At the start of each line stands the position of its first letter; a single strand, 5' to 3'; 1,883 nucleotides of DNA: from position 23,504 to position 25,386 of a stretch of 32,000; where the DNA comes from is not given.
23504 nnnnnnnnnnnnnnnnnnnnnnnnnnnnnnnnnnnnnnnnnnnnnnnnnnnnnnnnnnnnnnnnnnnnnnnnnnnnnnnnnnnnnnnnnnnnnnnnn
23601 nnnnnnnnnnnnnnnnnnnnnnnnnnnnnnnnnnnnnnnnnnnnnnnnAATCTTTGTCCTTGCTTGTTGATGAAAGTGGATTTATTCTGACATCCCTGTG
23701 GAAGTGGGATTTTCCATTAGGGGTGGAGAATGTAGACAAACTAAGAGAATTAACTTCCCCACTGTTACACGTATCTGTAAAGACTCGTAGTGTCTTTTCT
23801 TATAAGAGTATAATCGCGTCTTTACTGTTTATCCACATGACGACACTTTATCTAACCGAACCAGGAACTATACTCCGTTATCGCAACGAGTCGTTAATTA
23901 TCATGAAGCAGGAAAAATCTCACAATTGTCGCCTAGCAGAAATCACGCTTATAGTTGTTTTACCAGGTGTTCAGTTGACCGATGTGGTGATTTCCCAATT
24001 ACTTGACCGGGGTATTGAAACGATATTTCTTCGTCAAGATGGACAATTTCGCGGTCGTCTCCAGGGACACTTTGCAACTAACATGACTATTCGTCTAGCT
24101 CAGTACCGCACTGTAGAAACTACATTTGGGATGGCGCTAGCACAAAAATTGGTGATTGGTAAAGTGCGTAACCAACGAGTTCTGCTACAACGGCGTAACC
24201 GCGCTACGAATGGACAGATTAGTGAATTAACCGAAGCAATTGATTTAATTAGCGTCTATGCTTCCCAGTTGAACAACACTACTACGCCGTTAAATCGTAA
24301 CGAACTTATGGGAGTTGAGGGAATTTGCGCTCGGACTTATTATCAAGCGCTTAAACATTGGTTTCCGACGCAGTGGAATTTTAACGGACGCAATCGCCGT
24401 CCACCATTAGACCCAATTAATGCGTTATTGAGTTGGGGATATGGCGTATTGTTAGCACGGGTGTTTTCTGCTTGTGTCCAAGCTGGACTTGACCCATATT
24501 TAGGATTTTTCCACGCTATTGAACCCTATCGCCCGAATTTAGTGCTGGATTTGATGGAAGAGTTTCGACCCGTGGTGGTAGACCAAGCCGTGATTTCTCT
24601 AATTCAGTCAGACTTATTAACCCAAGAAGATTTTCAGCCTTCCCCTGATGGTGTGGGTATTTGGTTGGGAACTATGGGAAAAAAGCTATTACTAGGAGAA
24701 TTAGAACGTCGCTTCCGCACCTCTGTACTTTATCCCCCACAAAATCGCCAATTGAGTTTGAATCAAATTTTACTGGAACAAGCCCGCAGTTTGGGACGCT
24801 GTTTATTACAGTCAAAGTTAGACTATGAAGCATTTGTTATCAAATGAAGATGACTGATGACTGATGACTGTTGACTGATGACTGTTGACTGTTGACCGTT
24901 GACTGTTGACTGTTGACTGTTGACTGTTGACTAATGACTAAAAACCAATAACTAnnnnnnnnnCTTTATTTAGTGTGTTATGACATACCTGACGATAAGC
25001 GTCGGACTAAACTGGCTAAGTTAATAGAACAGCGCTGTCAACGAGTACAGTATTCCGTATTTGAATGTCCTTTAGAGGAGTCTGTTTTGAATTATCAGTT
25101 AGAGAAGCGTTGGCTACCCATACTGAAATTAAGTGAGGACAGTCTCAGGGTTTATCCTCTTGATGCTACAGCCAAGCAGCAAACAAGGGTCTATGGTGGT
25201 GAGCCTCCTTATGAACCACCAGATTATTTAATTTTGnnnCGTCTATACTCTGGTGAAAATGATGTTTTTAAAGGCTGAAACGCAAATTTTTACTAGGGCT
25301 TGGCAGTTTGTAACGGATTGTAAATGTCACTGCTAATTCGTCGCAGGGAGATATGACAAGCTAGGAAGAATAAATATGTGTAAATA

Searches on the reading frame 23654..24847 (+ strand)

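Call 6: search_protein_families(library=pfam, proteins=[window:23654-24847:+], max_evalue=0.001)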
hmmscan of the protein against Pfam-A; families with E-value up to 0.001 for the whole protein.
window:23654-24847:+ (397 aa): 1 family
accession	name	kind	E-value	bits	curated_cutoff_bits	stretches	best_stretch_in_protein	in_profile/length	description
PF01867.21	Cas_Cas1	-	2.4e-86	289.9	22.3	1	65-351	1-282/283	CRISPR associated protein Cas1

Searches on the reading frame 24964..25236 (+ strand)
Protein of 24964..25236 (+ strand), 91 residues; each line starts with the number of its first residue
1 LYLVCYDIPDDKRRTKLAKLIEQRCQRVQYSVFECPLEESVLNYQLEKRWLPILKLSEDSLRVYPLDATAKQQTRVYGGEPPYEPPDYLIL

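Call 87: search_protein_families(library=pfam, proteins=[window:24964-25236:+], max_evalue=0.001)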
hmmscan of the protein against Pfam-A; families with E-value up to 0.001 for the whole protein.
seq(91 aa): 1 family
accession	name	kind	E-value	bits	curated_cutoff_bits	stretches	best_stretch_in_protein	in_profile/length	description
PF09827.14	CRISPR_Cas2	-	4e-20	72.2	23.8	1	2-72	3-72/74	CRISPR associated protein Cas2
